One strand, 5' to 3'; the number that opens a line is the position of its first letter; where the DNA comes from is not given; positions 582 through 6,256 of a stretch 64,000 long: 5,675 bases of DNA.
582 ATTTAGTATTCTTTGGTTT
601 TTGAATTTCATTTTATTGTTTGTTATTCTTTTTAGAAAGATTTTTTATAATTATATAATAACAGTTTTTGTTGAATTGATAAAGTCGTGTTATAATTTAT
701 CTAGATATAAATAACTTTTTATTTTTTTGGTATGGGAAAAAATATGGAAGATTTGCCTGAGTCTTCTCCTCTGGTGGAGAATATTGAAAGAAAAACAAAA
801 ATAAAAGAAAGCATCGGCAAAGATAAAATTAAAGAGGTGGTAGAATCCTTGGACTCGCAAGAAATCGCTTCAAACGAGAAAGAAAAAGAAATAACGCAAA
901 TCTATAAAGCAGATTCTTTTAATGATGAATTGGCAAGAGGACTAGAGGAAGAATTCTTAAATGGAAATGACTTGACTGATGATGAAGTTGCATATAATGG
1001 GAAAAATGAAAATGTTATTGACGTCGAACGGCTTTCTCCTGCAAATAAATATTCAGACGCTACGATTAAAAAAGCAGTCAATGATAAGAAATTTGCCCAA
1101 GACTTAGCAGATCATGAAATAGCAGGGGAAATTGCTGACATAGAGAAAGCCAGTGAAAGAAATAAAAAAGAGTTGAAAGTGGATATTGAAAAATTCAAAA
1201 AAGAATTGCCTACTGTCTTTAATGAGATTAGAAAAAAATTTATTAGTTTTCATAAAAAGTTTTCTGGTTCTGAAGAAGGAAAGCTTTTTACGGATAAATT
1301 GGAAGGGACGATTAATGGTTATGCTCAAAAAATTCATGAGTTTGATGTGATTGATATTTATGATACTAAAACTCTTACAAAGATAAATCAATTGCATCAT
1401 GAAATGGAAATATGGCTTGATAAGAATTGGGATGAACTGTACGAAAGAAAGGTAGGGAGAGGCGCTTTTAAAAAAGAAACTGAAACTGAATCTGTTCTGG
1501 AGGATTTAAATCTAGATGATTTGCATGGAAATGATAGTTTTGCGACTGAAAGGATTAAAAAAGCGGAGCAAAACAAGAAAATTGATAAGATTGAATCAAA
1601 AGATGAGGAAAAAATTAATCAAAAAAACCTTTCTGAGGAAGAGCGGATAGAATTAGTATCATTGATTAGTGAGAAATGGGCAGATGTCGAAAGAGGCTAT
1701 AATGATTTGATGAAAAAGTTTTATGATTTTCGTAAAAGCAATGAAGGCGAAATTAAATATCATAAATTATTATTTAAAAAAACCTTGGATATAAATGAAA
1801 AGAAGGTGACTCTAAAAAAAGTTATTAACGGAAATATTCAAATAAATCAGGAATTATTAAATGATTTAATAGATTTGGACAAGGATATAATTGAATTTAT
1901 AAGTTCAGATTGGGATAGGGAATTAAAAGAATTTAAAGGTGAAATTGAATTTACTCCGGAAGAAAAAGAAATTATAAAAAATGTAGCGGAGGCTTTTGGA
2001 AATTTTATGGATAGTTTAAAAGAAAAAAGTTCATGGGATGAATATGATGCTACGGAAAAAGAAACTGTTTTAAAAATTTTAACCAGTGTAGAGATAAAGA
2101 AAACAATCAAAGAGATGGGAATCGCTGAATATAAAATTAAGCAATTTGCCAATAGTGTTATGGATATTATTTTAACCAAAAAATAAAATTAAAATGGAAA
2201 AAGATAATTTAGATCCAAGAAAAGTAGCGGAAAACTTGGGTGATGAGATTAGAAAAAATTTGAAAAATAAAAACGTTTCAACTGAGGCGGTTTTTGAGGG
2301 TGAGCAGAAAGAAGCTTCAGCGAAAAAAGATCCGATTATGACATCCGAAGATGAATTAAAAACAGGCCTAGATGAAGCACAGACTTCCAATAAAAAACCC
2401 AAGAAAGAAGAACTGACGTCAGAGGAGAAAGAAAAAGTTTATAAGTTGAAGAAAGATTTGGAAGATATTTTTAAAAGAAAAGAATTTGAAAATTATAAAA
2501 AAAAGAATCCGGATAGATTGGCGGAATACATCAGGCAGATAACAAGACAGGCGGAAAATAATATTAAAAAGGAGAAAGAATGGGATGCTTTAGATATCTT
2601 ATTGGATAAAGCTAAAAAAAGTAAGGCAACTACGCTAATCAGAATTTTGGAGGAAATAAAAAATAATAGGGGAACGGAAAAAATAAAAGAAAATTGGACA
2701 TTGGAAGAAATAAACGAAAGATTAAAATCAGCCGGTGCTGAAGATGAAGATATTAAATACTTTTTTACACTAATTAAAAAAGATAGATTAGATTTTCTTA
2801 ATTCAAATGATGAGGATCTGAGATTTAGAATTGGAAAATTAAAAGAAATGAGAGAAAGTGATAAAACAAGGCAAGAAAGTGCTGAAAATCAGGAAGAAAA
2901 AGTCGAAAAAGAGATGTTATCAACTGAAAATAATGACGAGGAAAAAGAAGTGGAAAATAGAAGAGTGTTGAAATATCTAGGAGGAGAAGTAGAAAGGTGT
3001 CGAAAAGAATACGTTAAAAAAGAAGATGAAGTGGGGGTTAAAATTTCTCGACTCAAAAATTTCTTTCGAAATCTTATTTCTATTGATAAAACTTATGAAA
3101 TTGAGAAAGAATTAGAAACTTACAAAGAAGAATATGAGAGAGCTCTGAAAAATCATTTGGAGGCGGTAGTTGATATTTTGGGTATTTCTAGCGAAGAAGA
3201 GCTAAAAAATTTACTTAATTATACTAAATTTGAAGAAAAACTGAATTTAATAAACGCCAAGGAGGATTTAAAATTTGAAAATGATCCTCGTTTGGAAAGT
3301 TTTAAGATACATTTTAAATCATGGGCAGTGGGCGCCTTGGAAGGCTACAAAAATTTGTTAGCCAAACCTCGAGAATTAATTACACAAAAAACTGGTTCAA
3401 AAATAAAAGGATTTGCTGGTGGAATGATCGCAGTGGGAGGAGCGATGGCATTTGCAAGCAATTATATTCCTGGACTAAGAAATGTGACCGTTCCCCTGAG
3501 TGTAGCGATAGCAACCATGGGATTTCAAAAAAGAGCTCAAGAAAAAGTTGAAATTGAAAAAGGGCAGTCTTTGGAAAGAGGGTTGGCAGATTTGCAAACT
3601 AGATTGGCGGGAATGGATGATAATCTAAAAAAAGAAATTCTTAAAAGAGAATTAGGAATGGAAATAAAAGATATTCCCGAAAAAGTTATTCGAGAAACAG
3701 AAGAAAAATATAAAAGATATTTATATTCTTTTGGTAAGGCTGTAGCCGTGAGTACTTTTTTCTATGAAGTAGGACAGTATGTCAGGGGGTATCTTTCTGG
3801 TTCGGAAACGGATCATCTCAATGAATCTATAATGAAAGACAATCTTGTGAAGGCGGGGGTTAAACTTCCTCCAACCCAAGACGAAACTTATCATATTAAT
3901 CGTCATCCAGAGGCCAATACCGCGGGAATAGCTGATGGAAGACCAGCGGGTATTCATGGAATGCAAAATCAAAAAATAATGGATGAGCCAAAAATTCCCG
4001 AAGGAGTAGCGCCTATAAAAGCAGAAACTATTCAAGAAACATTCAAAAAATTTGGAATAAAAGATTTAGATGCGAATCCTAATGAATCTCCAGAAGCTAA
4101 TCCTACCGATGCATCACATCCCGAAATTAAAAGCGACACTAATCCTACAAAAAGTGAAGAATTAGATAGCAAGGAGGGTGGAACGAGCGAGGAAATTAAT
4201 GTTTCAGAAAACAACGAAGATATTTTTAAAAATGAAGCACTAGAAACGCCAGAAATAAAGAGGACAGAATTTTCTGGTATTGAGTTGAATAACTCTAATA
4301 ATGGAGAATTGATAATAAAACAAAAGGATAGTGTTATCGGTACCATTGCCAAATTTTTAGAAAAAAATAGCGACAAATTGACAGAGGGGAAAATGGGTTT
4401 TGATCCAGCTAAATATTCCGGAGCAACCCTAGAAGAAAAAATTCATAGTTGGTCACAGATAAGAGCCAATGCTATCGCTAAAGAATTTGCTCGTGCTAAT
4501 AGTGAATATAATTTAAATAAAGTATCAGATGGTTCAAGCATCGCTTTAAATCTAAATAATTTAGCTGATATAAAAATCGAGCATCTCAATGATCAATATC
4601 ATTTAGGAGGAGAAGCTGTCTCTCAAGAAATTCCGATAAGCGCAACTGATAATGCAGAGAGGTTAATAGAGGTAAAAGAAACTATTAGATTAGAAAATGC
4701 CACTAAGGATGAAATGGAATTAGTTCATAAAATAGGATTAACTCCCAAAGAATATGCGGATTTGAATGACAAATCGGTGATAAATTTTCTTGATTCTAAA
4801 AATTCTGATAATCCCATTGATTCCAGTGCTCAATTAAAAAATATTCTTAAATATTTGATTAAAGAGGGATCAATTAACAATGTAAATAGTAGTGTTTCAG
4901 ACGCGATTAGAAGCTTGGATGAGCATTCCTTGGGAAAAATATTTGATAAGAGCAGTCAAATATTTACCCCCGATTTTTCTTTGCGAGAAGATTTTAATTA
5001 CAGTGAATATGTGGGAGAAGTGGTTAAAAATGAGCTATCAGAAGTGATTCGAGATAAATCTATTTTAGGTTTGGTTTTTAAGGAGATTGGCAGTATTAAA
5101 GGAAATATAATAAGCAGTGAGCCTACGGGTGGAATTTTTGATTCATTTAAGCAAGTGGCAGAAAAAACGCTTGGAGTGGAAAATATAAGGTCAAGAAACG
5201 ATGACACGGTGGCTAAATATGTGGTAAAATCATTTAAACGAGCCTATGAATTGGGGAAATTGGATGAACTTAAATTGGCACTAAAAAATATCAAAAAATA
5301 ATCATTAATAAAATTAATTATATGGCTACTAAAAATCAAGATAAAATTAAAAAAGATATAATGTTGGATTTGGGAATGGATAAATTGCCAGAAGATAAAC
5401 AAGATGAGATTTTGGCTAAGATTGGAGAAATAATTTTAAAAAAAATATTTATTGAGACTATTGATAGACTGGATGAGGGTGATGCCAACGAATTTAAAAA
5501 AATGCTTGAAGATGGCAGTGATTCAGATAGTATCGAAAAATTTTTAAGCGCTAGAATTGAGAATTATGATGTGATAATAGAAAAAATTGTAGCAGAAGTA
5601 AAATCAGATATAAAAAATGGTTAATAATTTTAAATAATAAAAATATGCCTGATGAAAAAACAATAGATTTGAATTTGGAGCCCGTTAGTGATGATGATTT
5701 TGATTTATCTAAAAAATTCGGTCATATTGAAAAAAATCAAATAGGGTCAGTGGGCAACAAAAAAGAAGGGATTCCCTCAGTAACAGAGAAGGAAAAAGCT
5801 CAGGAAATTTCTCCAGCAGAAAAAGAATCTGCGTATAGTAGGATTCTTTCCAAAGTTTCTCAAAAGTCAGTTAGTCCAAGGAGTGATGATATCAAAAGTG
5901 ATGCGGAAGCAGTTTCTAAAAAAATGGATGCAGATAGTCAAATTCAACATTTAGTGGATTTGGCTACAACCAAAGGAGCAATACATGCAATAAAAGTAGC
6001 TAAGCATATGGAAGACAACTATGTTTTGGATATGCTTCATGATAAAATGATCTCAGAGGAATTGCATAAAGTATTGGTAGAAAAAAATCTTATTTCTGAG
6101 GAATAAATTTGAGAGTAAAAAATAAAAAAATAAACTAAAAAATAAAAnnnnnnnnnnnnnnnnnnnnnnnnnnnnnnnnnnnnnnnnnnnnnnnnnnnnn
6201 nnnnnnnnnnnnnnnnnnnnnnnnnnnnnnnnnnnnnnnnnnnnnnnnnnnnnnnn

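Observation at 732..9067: Type IV secretion/conjugation-like module: giant charged proteins, VirB3/4-like ATPase, VirB2-like pilin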

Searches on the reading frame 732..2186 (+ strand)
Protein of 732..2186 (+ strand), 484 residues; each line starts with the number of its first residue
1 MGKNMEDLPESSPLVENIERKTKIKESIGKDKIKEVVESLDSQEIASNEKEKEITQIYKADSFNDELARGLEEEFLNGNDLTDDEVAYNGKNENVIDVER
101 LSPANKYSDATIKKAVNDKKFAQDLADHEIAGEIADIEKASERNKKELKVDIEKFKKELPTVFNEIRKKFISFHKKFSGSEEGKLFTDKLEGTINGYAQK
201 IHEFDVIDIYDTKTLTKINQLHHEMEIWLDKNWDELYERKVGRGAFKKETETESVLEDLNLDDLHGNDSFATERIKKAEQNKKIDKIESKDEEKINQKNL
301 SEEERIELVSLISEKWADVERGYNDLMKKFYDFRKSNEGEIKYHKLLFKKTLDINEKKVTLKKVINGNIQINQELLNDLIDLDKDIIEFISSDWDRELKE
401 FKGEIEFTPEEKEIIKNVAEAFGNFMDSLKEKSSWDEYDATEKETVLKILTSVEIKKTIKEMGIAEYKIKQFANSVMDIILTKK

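Call 3: search_protein_families(library=pfam, proteins=[window:732-2186:+], max_evalue=0.1)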
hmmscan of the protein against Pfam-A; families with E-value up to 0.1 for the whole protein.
window:732-2186:+ (484 aa): 2 families
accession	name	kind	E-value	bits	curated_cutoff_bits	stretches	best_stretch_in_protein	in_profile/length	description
PF24550.1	LIS_MGM1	-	0.0068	16.9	27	1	20-76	23-78/100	Dynamin-like GTPase MGM1-like, lipid interacting stalk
PF25137.1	ADH_Fe_C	-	0.03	14.5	27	0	417-478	108-171/194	Fe-containing alcohol dehydrogenase family, C-terminal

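Call 4: search_protein_families(library=ncbifam, proteins=[window:732-2186:+], max_evalue=0.1)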
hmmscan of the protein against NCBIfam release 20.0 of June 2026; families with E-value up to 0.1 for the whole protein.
window:732-2186:+ (484 aa): 0 families

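Call 9: search_protein_families(library=phrogs, proteins=[window:732-2186:+], max_evalue=0.01)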
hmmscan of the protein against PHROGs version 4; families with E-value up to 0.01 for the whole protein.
window:732-2186:+ (484 aa): 0 families

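Call 83: search_protein_families(library=padloc, proteins=[window:732-2186:+], max_evalue=0.01)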
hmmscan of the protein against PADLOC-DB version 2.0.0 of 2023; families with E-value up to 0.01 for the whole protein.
window:732-2186:+ (484 aa): 0 families

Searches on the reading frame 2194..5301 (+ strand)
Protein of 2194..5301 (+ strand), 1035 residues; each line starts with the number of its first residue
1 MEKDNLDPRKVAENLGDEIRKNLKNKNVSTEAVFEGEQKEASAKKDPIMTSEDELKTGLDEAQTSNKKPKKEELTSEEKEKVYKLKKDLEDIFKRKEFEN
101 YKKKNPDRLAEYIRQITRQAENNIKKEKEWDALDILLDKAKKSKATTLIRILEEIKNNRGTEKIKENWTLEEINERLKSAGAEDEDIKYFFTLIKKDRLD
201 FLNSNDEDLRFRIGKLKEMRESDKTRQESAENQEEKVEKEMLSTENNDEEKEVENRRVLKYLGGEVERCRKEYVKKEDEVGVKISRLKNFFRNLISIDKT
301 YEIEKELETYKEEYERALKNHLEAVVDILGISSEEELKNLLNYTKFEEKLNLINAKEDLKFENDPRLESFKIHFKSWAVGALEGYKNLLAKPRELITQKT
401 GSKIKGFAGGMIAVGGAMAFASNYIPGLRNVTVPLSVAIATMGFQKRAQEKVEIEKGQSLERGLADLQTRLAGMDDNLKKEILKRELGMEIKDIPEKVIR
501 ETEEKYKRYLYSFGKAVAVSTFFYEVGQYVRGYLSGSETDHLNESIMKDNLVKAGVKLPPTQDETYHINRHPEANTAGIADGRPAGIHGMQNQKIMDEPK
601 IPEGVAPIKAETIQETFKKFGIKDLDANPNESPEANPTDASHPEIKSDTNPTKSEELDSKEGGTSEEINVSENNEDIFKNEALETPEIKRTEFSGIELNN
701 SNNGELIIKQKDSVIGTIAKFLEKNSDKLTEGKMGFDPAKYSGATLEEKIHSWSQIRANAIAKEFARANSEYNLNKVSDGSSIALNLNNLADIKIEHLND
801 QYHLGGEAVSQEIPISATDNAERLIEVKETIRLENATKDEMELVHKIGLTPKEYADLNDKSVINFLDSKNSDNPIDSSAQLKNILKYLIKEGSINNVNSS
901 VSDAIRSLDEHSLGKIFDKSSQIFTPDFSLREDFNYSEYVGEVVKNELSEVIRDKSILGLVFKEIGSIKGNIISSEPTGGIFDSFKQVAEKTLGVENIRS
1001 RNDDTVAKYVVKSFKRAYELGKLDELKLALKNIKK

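Call 3: search_protein_families(library=pfam, proteins=[window:2194-5301:+], max_evalue=0.1)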
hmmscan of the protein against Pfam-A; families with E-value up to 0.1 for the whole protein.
window:2194-5301:+ (1035 aa): 0 families

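Call 4: search_protein_families(library=ncbifam, proteins=[window:2194-5301:+], max_evalue=0.1)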
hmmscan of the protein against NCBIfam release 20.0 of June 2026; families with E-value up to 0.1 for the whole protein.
window:2194-5301:+ (1035 aa): 0 families

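Call 9: search_protein_families(library=phrogs, proteins=[window:2194-5301:+], max_evalue=0.01)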
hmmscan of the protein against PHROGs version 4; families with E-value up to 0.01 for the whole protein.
window:2194-5301:+ (1035 aa): 0 families

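Call 20: find_homologous_proteins(query=window:2194-5301:+, max_evalue=0.001)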
Query window:2194-5301:+ (1035 aa): 8 proteins with E <= 0.001 among 8000 candidates.
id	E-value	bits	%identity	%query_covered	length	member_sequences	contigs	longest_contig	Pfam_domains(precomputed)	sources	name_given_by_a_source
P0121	0.0e+0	2226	100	100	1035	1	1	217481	-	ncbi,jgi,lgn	ncbi:MAG: hypothetical protein WC682_00565 [Parcubacteria group bacterium]|jgi:hypothetical protein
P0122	4.5e-118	414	35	87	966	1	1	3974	-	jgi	-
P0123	1.1e-101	360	32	85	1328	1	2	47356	-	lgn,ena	-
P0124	4.3e-101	358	32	97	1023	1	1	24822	-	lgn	-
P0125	2.9e-100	355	33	92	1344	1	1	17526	-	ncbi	-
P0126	1.8e-98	349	32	88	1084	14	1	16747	-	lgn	-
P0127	1.4e-97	346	34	75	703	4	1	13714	-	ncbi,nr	ncbi:MAG: hypothetical protein RBR98_02165, partial [Candidatus Moranbacteria bacterium]|nr:hypothet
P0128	2.3e-97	346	34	83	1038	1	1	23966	-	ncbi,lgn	ncbi:MAG: hypothetical protein V3574_02210 [Candidatus Moraniibacteriota bacterium]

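Call 83: search_protein_families(library=padloc, proteins=[window:2194-5301:+], max_evalue=0.01)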
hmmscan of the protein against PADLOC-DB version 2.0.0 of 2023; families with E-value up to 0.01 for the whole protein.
window:2194-5301:+ (1035 aa): 0 families

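Call 101: search_protein_families(library=pfam, alignment_id=A6, max_evalue=0.001)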
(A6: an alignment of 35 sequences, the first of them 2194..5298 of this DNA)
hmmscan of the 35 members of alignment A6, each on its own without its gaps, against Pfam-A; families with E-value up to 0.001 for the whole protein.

A. member 1, window:2194-5298:+ (1035 aa): 0 families

B. families by the number of members that match (of 35 scanned): 3 families
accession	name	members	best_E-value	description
PF19077.6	Big_13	1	3.5e-08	Bacterial Ig-like domain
PF18908.5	DUF5663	1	1.5e-05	Protein of unknown function (DUF5663)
PF16893.11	fn3_2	1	0.00013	Fibronectin type III domain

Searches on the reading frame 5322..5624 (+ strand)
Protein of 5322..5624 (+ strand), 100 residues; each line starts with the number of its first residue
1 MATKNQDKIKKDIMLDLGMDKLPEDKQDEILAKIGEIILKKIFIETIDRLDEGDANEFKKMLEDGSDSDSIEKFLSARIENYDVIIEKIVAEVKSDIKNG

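Call 3: search_protein_families(library=pfam, proteins=[window:5322-5624:+], max_evalue=0.1)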
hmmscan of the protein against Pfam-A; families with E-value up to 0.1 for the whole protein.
window:5322-5624:+ (100 aa): 2 families
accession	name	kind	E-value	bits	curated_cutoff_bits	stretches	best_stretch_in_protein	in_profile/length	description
PF18908.5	DUF5663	-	0.00048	21.1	23.7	1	15-95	3-82/84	Protein of unknown function (DUF5663)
PF09687.15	PRESAN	-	0.05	14.5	23.7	1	21-89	57-121/125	Plasmodium RESA N-terminal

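Call 4: search_protein_families(library=ncbifam, proteins=[window:5322-5624:+], max_evalue=0.1)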
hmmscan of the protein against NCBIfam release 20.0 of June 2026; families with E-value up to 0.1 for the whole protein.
window:5322-5624:+ (100 aa): 0 families

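Call 9: search_protein_families(library=phrogs, proteins=[window:5322-5624:+], max_evalue=0.01)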
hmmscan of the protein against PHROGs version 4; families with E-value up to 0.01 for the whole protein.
window:5322-5624:+ (100 aa): 1 family
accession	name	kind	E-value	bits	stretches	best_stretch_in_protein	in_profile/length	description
phrog_31966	-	unknown function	0.0091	17.2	0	66-99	15-48/114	-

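Call 83: search_protein_families(library=padloc, proteins=[window:5322-5624:+], max_evalue=0.01)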
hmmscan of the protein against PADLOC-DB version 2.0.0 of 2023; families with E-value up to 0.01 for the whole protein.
window:5322-5624:+ (100 aa): 0 families

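Call 84: search_protein_families(library=pfam, alignment_id=A5, max_evalue=0.01)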
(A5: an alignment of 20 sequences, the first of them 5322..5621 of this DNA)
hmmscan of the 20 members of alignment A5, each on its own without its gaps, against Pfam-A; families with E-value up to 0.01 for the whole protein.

A. member 1, window:5322-5621:+ (100 aa): 1 family
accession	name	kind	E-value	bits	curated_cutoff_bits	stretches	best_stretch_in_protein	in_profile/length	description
PF18908.5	DUF5663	-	0.00048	21.1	23.7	1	15-95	3-82/84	Protein of unknown function (DUF5663)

B. families by the number of members that match (of 20 scanned): 6 families
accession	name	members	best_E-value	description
PF18908.5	DUF5663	18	6.9e-10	Protein of unknown function (DUF5663)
PF22413.2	OGT_N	3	0.0045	Methylated DNA-protein cysteine MeTransferase OGT N-terminal domain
PF16888.10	YwqH-like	1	0.0008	YwqH-like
PF03836.20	RasGAP_C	1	0.0033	RasGAP C-terminus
PF14287.11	DUF4368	1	0.0034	Domain of unknown function (DUF4368)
PF12213.14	Dpoe2NT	1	0.0057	DNA polymerases epsilon N terminal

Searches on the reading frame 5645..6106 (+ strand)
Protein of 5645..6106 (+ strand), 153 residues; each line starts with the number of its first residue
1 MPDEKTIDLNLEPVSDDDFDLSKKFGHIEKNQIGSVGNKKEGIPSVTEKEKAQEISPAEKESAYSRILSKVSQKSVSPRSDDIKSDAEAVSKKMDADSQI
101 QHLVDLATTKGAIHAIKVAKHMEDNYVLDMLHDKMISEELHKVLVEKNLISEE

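Call 3: search_protein_families(library=pfam, proteins=[window:5645-6106:+], max_evalue=0.1)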
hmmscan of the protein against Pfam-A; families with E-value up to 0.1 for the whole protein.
window:5645-6106:+ (153 aa): 2 families
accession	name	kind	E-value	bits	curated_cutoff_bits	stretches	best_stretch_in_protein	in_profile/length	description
PF01125.22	BUD31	-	0.028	14.5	23.8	1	72-151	8-86/146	Pre-mRNA-splicing factor BUD31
PF05223.17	MecA_N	-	0.054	14.2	22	1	42-124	20-95/117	NTF2-like N-terminal transpeptidase domain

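Call 4: search_protein_families(library=ncbifam, proteins=[window:5645-6106:+], max_evalue=0.1)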
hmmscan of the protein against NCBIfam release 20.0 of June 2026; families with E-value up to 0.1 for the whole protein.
window:5645-6106:+ (153 aa): 0 families

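Call 9: search_protein_families(library=phrogs, proteins=[window:5645-6106:+], max_evalue=0.01)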
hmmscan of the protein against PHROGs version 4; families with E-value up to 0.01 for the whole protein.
window:5645-6106:+ (153 aa): 0 families

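Call 83: search_protein_families(library=padloc, proteins=[window:5645-6106:+], max_evalue=0.01)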
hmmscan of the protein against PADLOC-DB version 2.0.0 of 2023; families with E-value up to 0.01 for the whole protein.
window:5645-6106:+ (153 aa): 0 families

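Call 95: find_homologous_proteins(query=A3, max_evalue=0.001)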
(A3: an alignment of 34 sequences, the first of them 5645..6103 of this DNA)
Query A3 (34 sequences) (153 aa, profile of the alignment): 106 proteins with E <= 0.001 among 8000 candidates.
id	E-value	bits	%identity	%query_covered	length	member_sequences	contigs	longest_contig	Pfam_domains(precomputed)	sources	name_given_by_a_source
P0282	2.5e-44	169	66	100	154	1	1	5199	-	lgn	-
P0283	2.8e-44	169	53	93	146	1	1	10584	-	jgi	jgi:hypothetical protein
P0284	4.6e-44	168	62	100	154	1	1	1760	-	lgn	-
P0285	5.4e-44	168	65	100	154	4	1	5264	-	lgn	-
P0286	1.2e-43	167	52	93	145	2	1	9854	-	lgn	-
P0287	2.5e-43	166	52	91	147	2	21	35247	-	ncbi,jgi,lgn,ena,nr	ncbi:MAG: hypothetical protein A3J63_04150 [Candidatus Moranbacteria bacterium RIFCSPHIGHO2_02_FULL_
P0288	2.6e-43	166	63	100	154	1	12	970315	-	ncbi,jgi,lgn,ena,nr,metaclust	ncbi:MAG: hypothetical protein UR60_C0008G0011 [Candidatus Moranbacteria bacterium GW2011_GWF2_34_56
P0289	2.9e-43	166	56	93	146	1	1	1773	-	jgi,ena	-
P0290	4.7e-43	165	52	91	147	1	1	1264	-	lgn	-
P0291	1.0e-42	164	63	99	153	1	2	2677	-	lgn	-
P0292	1.1e-42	164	52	93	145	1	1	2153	-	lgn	-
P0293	1.2e-42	164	65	99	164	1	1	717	-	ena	-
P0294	1.4e-42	163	65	99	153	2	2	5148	-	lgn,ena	-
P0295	1.4e-42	163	64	99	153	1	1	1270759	-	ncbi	ncbi:MAG: hypothetical protein ACWGHO_00610 [Candidatus Moraniibacteriota bacterium]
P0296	2.6e-42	163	100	100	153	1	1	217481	-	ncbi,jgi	ncbi:MAG: hypothetical protein WC682_00575 [Parcubacteria group bacterium]|jgi:hypothetical protein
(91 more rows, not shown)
